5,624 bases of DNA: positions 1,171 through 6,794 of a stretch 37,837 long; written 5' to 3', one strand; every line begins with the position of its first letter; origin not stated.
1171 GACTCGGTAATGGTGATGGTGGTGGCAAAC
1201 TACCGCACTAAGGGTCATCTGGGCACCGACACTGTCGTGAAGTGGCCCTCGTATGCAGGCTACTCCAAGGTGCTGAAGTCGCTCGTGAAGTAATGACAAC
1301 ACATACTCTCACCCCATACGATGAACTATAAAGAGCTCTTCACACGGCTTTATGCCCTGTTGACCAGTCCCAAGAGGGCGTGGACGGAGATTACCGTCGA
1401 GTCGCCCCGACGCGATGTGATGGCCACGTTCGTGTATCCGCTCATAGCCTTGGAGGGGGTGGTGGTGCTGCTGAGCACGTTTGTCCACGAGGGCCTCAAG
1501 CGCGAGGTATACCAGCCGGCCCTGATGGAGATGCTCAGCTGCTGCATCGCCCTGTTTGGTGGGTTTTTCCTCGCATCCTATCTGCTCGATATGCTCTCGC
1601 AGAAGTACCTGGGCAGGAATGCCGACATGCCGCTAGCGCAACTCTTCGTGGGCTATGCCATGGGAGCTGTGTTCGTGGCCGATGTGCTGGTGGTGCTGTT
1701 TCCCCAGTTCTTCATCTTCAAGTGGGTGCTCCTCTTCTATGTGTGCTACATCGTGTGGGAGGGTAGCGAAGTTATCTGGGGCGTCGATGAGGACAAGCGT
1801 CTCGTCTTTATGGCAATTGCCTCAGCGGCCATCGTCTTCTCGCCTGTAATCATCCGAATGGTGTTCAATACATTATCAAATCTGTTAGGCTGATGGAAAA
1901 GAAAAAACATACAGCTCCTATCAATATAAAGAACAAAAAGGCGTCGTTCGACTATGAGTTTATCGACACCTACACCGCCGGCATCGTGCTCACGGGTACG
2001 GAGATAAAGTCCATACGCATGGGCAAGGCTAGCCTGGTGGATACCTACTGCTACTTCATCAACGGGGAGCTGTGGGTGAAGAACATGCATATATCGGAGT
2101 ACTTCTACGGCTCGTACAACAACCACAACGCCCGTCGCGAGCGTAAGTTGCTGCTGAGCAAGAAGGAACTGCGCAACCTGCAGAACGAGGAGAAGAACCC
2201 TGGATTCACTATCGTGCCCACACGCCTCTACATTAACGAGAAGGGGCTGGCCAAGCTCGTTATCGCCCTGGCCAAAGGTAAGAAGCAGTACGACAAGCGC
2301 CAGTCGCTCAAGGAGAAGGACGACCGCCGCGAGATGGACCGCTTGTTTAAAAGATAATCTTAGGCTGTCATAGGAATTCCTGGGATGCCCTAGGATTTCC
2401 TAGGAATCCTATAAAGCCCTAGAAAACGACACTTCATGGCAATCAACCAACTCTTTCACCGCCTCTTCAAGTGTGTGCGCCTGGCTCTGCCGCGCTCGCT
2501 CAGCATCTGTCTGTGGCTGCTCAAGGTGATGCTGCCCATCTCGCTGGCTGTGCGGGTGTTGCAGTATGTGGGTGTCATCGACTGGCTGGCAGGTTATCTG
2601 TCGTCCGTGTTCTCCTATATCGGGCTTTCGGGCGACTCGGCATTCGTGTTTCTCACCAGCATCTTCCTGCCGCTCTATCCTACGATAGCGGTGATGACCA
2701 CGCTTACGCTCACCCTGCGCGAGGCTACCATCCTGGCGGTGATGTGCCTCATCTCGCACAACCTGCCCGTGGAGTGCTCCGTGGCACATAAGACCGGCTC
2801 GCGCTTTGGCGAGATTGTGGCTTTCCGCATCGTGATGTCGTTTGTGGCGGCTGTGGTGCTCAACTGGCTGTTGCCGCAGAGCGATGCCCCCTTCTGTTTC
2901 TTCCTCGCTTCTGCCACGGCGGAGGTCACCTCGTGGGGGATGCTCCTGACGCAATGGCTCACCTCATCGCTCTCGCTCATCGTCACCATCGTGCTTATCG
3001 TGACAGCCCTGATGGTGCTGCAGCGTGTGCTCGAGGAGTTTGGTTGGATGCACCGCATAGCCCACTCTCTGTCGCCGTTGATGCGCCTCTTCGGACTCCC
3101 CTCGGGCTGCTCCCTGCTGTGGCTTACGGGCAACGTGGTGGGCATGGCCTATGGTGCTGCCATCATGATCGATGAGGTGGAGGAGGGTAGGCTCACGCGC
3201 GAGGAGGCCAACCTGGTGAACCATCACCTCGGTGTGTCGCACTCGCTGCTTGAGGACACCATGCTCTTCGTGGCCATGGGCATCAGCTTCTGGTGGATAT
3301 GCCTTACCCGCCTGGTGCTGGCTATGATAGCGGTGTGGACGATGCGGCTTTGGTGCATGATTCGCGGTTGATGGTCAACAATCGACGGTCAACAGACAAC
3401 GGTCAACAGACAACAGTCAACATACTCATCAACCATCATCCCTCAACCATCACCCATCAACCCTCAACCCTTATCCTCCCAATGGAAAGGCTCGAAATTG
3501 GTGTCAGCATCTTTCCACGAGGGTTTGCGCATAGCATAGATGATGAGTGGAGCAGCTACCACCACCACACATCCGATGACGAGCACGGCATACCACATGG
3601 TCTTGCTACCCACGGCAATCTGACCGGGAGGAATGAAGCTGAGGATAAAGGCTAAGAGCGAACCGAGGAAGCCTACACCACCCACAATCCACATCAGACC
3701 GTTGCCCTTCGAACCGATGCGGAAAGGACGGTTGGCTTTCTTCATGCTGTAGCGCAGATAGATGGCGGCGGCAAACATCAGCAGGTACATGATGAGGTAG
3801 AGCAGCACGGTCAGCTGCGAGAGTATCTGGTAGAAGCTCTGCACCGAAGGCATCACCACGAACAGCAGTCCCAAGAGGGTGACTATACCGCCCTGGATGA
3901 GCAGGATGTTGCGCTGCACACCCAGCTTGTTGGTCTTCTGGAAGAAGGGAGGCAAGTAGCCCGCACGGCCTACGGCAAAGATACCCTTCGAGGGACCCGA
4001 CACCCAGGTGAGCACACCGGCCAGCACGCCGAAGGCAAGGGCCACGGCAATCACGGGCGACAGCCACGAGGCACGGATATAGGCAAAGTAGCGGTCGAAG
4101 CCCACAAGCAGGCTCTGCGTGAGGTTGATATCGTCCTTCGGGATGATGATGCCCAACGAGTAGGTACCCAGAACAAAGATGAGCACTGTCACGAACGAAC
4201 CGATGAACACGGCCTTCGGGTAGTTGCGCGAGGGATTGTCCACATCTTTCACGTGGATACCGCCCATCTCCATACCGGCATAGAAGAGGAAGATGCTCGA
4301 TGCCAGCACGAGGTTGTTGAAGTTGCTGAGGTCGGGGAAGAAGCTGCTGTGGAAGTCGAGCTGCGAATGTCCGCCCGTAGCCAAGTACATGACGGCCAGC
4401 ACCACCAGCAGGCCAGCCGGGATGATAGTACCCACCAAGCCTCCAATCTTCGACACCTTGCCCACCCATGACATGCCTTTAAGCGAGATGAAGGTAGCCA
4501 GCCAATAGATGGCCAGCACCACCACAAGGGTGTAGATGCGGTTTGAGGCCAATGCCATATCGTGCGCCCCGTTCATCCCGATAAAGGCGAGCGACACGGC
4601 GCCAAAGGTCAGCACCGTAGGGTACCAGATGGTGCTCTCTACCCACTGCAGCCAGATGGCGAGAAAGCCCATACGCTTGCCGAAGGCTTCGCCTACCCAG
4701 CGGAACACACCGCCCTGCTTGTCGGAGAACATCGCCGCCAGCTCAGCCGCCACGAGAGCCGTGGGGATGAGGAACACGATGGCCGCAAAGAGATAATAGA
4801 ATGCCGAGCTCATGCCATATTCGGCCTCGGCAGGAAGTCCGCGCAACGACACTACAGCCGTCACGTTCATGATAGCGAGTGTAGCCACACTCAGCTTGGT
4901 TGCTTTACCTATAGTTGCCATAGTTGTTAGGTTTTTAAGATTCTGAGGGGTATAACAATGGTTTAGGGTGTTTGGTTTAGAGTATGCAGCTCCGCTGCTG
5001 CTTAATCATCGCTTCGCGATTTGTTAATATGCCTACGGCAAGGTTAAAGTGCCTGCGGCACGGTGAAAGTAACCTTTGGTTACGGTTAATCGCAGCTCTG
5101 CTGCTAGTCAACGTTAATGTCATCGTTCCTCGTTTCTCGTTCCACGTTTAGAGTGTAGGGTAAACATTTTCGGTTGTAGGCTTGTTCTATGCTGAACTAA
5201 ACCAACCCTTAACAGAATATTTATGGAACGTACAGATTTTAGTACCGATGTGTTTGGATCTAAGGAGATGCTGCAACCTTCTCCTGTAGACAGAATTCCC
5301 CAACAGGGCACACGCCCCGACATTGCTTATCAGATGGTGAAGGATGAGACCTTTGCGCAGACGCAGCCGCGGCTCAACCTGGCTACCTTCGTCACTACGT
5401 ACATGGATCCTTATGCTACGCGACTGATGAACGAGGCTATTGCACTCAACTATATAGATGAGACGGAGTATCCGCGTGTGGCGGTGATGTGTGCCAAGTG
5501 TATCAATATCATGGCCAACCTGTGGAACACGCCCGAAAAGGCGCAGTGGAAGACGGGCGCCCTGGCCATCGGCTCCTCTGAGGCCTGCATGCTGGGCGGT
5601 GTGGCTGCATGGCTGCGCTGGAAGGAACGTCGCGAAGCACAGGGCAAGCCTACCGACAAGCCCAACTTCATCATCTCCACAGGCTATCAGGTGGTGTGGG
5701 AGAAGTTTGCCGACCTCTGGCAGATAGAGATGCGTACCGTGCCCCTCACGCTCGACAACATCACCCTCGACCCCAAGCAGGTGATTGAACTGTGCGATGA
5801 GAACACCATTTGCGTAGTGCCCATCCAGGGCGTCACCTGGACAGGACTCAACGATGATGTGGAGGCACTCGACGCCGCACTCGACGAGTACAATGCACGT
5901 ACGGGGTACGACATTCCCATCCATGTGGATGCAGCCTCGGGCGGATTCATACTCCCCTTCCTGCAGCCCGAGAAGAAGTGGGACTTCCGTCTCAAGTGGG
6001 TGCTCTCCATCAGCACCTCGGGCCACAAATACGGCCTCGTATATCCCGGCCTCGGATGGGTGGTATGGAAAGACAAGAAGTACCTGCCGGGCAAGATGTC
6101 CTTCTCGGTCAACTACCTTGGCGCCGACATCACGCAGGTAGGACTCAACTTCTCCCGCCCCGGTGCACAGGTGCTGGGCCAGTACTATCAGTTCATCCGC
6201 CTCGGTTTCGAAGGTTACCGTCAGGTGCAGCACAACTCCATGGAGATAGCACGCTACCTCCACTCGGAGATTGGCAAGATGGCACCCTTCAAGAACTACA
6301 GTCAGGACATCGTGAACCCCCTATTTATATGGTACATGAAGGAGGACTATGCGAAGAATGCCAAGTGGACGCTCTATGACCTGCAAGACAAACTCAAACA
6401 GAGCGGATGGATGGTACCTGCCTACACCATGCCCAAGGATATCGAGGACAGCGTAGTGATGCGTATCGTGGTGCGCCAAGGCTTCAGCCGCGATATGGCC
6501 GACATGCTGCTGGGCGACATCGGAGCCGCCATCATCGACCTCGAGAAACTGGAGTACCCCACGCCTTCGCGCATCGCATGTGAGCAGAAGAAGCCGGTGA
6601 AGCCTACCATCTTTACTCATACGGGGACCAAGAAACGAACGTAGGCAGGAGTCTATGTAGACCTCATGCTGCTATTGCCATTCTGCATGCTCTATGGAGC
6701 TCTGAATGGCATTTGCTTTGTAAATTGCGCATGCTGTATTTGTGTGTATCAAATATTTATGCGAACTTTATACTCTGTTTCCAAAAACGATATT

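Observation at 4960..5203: Phased array of six triloop mini-hairpins plus heptamer repeats in the gadC-gadB divergent spacer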

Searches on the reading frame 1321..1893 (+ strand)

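Call 6: search_protein_families(library=pfam, proteins=[window:1321-1893:+])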
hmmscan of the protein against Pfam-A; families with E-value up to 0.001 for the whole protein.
window:1321-1893:+ (190 aa): 1 family
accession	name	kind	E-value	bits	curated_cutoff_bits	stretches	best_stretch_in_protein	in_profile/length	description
PF04893.22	Yip1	-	3.3e-13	50.3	28.6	1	12-176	2-171/173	Yip1 domain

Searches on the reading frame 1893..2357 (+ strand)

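Call 6: search_protein_families(library=pfam, proteins=[window:1893-2357:+])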
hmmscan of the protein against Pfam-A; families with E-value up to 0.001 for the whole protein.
window:1893-2357:+ (154 aa): 1 family
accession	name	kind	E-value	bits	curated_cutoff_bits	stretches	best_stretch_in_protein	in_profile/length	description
PF01668.23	SmpB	-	9.9e-58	194.6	27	1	12-153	2-142/143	SmpB protein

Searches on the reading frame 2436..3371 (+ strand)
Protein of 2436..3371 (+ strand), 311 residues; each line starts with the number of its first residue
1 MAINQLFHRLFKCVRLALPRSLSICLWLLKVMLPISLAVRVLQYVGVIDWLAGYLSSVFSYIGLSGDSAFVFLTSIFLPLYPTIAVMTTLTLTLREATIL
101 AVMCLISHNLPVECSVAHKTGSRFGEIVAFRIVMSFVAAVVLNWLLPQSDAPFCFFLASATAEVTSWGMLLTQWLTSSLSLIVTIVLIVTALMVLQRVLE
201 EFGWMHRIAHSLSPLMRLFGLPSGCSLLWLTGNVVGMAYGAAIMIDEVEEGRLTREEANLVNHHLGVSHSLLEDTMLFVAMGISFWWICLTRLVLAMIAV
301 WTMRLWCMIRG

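Call 6: search_protein_families(library=pfam, proteins=[window:2436-3371:+])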
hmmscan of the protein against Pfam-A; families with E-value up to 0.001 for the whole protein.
window:2436-3371:+ (311 aa): 1 family
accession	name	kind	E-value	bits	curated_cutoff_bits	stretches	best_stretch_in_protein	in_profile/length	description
PF07670.19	Gate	-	3.1e-15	57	29.6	2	183-295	2-96/104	Nucleoside recognition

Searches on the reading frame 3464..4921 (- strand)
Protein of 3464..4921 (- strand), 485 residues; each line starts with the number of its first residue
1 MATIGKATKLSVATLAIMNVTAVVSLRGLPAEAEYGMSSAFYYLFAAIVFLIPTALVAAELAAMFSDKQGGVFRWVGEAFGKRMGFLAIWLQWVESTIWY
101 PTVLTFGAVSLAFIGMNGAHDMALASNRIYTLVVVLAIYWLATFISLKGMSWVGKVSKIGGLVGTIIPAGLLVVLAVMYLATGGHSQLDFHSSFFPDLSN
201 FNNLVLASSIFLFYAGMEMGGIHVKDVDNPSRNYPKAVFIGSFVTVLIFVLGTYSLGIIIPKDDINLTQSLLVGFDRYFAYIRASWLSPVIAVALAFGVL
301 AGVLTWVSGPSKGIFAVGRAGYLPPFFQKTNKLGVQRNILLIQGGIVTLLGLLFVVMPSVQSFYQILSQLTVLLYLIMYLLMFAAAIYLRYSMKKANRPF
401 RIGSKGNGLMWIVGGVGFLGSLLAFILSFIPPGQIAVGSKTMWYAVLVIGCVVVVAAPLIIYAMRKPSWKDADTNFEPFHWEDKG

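Call 6: search_protein_families(library=pfam, proteins=[window:3464-4921:-])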
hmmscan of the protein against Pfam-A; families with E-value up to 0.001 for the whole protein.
window:3464-4921:- (485 aa): 2 families
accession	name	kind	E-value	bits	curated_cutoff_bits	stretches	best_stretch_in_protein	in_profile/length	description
PF13520.12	AA_permease_2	-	1.2e-60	206.1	27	1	10-450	1-425/427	Amino acid permease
PF00324.27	AA_permease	-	2.5e-23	82.9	24.6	1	35-466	26-461/470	Amino acid permease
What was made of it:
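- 3464..4921 (-): gadC-like amino-acid antiporter. This is a flanking gene, not part of the element. Pfam AA_permease_2, E = 1.2e-60 (call 6).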

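Call 18: find_encoding_contigs(protein=window:3464-4921:-, flank=2500, max_places=10)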
Protein window:3464-4921:- (485 aa): 1 contig read that carries it; 1 place shown.
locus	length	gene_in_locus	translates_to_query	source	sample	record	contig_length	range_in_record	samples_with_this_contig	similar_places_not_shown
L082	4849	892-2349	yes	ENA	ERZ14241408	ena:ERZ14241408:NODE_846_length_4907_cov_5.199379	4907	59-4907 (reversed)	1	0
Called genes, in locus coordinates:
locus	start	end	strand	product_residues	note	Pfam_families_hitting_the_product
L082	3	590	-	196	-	?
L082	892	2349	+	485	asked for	PF00324:AA_permease, PF13520:AA_permease_2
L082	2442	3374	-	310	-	PF07670:Gate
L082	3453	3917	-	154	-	PF01668:SmpB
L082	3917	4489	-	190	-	PF04893:Yip1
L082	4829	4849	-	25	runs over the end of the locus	?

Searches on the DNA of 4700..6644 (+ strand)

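Call 4: search_rna_families(source=window, start=4700, end=5500, threshold=evalue, max_evalue=10)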
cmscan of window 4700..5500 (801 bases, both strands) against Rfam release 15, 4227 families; matches with E-value up to 10: 0.
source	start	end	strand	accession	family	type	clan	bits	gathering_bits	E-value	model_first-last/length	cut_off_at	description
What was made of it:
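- On Conserved cis-regulatory RNA (riboswitch or structured leader) of gadC/gadB: Rfam gave no hit at E<=10 on window 4700-5500 (call 4).
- Tried and rejected: Nothing on the spacer at E<=10 (call 4).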

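Call 21: search_dna_similar(query=L003:2030-2425:+, collection=plasmids, mode=distant, max_evalue=0.01)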
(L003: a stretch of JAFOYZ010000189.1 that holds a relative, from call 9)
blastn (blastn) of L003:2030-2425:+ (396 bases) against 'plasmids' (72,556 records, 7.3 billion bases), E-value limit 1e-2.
No match.

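Call 22: search_dna_similar(query=L003:2030-2425:+, collection=phages, mode=distant, max_evalue=0.01)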
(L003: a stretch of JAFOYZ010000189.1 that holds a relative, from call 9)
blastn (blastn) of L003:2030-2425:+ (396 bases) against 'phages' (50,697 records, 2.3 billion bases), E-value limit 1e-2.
No match.
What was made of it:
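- Tried and rejected: Plasmid and phage BLAST with the 396-nt L003 element (calls 21, 22).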

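Call 49: search_rna_families(sources=[L093, L136, L105, L132, L003, L101, L116, L121, L088, L091], threshold=gathering)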
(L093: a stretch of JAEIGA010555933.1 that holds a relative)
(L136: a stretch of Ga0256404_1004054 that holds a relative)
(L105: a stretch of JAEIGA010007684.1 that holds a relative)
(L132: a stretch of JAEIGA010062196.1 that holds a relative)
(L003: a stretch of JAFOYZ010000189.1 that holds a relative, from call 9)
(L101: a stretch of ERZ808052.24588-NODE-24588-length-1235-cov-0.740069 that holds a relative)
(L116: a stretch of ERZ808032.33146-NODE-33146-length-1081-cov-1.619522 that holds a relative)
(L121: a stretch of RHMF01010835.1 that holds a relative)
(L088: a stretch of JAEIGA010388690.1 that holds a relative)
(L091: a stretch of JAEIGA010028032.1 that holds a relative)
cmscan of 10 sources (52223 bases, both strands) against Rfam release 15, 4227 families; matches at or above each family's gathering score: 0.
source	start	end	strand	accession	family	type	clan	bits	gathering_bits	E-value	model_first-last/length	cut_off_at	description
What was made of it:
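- On Conserved cis-regulatory RNA (riboswitch or structured leader) of gadC/gadB: It gave none at gathering score on 10 array loci (call 49).
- There is no Rfam match (calls 4, 49).
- Tried and rejected: Nothing at gathering score on ten array-rich loci (call 49).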

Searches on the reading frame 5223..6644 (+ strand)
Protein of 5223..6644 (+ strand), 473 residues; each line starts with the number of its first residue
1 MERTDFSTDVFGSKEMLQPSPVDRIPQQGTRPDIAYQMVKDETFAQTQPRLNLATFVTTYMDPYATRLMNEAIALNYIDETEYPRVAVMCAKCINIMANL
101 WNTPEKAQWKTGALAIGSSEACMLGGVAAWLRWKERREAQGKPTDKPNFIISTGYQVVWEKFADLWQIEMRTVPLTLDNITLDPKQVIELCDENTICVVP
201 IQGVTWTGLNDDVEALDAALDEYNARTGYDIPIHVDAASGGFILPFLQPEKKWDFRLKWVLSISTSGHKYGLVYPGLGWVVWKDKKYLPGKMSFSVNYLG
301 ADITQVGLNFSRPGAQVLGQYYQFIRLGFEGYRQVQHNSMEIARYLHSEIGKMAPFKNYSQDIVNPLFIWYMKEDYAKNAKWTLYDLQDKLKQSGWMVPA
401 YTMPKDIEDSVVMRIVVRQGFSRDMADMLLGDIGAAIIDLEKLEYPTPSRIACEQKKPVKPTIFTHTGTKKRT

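Call 6: search_protein_families(library=pfam, proteins=[window:5223-6644:+])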
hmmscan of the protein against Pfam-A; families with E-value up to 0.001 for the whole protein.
window:5223-6644:+ (473 aa): 1 family
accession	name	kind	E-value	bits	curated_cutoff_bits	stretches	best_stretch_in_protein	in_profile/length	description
PF00282.25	Pyridoxal_deC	-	2.5e-65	221.1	27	1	48-357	25-360/375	Pyridoxal-dependent decarboxylase conserved domain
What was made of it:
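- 5223..6644 (+): gadB glutamate decarboxylase. This is a flanking gene. Pfam Pyridoxal_deC, E = 2.5e-65 (call 6).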

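Call 9: find_related_loci(query=window:5223-6644:+, collection=genome_contigs, flank=3000)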
Query window:5223-6644:+ (473 aa) in genome_contigs; peptide patterns used: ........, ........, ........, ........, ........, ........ (x = any residue, [..] = any of these).
599 stretches matched a pattern (row limit reached: there are more); 589 encode a relative of the query (tblastn E <= 1e-3); the best 80 are kept; 80 distinct loci.
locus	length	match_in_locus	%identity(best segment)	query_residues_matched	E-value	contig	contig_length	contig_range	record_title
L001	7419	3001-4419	99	1-473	0e+0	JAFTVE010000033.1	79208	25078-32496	MAG: Bacteroidaceae bacterium isolate RGIG4179 Roe_deer_Colon-2__c1718, whole genome shotgun sequence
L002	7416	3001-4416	96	1-472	0e+0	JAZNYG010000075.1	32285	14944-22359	MAG: Bacteroidaceae bacterium isolate T1900044777_TS20190243.MAGScoT_cleanbin_000022 SGB_2496_k141_1579849, whole genome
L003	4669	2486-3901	95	1-472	0e+0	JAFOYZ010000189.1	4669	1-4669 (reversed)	MAG: Bacteroidaceae bacterium isolate RGIG927 Dairy_cattle_Rectum-4__c671450, whole genome shotgun sequence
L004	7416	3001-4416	94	1-472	0e+0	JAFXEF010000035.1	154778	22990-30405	MAG: Bacteroidaceae bacterium isolate RGIG6335 Sheep_Rectum-3__c1362, whole genome shotgun sequence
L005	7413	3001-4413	93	1-471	0e+0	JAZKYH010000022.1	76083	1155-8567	MAG: Bacteroidaceae bacterium isolate T1900045104_TC20190098.MAGScoT_cleanbin_000010 SGB_4771_k141_1337002, whole genome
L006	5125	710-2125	94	1-472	0e+0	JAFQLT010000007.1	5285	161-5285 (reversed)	MAG: Bacteroidaceae bacterium isolate RGIG1935 Goat_Cecum.Co__c120939, whole genome shotgun sequence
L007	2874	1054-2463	94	1-470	0e+0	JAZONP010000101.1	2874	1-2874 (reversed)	MAG: Bacteroidaceae bacterium isolate T1900045637_YK20190331.MAGScoT_cleanbin_000033 SGB_8104_k141_1597026, whole genome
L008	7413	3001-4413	94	1-471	0e+0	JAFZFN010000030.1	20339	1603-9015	MAG: Bacteroidaceae bacterium isolate RGIG7720 Water_buffalos_Rectum-3__c383808, whole genome shotgun sequence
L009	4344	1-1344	99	26-473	0e+0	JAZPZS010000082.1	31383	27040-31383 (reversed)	MAG: Bacteroidaceae bacterium isolate T1900044644_TS20190110.MAGScoT_cleanbin_000033 SGB_1324_k141_1967192, whole genome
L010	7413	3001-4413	93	1-471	0e+0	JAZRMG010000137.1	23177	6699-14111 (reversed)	MAG: Bacteroidaceae bacterium isolate T1900045427_YK20190118.MAGScoT_cleanbin_000027 SGB_7071_k141_1311172, whole genome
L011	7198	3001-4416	92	1-472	0e+0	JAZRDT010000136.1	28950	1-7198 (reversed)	MAG: Bacteroidaceae bacterium isolate T1900045505_YK20190199.MAGScoT_cleanbin_000027 SGB_7519_k141_1370213, whole genome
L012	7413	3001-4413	93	1-471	0e+0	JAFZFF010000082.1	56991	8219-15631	MAG: Bacteroidaceae bacterium isolate RGIG7712 Water_buffalos_Rectum-3__c420714, whole genome shotgun sequence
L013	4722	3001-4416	89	1-472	0e+0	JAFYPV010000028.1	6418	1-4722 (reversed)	MAG: Bacteroides sp. isolate RGIG7312 Water_buffalos_Cecum-4__c144492, whole genome shotgun sequence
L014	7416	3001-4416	88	1-472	0e+0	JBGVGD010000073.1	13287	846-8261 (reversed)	MAG: Phocaeicola sp. isolate fecal_MAG_375 fecal_MAG_375_contig_0073, whole genome shotgun sequence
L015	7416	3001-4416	88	1-472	0e+0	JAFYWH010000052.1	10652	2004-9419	MAG: Bacteroidaceae bacterium isolate RGIG7480 Water_buffalos_Colon-3__c96711, whole genome shotgun sequence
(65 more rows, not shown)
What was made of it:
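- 5223..6644 (+): 80 related loci (call 9).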

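Call 16: find_encoding_contigs(protein=window:5223-6644:+, flank=2500, max_places=10)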
Protein window:5223-6644:+ (473 aa): 1 contig read that carries it; 1 place shown.
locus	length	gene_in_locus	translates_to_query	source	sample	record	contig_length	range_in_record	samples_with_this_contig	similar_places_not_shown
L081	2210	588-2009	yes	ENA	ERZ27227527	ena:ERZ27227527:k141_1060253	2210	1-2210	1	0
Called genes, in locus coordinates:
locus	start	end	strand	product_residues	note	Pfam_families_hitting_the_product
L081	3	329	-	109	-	?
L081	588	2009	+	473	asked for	PF00282:Pyridoxal_deC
